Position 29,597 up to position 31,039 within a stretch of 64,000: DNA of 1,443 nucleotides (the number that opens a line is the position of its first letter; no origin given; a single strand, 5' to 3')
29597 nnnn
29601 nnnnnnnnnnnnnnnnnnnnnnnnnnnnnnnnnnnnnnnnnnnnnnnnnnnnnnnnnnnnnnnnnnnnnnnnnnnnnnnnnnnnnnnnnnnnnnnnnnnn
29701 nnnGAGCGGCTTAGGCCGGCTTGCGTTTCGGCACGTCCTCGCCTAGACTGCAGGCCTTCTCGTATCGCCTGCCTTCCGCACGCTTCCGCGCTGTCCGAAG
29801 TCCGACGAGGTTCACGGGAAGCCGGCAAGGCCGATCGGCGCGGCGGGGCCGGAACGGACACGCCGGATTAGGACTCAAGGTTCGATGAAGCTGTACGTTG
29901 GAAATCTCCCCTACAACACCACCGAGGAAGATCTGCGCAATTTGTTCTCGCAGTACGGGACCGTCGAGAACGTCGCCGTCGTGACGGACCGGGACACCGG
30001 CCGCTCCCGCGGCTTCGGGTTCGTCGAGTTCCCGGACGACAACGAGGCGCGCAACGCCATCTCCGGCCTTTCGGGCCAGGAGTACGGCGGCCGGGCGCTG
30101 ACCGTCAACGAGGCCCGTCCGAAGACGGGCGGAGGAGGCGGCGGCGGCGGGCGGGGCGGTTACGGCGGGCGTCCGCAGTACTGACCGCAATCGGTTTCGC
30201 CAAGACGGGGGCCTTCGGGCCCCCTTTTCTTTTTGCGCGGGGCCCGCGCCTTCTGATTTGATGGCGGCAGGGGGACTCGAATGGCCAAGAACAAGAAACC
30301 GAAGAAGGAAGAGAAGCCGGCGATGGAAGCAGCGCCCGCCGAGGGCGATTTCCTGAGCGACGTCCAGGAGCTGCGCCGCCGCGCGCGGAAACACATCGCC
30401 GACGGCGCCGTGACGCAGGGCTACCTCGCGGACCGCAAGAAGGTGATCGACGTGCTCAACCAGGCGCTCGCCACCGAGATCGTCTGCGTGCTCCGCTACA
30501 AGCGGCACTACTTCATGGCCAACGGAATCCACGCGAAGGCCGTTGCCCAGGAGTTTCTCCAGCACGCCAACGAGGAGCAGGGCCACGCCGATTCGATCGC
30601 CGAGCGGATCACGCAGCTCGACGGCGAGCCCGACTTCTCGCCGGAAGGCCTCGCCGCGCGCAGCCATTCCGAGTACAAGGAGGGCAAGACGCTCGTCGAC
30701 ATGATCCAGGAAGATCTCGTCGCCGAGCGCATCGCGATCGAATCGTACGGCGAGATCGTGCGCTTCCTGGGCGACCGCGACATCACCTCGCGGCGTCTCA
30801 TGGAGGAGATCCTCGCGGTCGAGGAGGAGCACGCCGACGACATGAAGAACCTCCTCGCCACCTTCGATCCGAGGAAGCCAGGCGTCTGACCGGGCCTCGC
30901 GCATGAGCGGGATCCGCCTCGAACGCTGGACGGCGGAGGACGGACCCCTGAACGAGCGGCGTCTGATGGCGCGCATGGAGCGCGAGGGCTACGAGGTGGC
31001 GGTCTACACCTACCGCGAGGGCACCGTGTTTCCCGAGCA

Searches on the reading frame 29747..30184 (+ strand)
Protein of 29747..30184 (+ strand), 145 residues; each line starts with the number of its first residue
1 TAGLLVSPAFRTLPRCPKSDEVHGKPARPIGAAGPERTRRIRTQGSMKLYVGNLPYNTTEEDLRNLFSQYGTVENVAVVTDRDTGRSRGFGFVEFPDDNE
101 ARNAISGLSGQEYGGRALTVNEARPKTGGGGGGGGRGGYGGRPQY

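Call 21: search_protein_families(library=pfam, proteins=[window:29747-30184:+], max_evalue=0.01)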
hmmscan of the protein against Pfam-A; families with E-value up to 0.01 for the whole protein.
window:29747-30184:+ (145 aa): 4 families
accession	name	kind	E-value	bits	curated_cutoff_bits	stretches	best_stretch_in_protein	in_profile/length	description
PF00076.28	RRM_1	-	5.2e-27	94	20.7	1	49-118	1-69/70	RNA recognition motif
PF16367.11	RRM_7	-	0.0014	19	27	1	46-74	1-29/94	RNA recognition motif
PF16842.11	RRM_occluded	-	0.0032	17.7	30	1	50-120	5-70/79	Occluded RNA-recognition motif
PF13893.12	RRM_5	-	0.0097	16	27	0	49-120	29-96/125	RNA recognition motif. (a.k.a. RRM, RBD, or RNP domain)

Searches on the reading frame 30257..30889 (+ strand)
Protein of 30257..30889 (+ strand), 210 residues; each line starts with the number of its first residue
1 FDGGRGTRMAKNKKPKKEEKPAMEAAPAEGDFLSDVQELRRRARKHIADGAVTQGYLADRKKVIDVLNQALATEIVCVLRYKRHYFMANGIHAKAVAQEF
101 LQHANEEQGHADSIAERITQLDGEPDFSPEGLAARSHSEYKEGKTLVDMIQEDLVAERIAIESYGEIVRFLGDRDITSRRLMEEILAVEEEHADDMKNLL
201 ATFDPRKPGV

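Call 21: search_protein_families(library=pfam, proteins=[window:30257-30889:+], max_evalue=0.01)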
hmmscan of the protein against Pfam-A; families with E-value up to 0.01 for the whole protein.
window:30257-30889:+ (210 aa): 4 families
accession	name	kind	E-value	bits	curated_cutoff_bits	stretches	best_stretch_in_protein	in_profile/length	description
PF00210.30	Ferritin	-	5.3e-25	88.5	24.5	1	64-203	1-139/142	Ferritin-like domain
PF02915.23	Rubrerythrin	-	3.3e-09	37.7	22.8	1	65-199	1-136/137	Rubrerythrin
PF05974.18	DUF892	-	0.0019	18.7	23.7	1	87-200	27-150/159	Domain of unknown function (DUF892)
PF03232.19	COQ7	-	0.0041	17.2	23.5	0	147-204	4-60/169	Ubiquinone biosynthesis protein COQ7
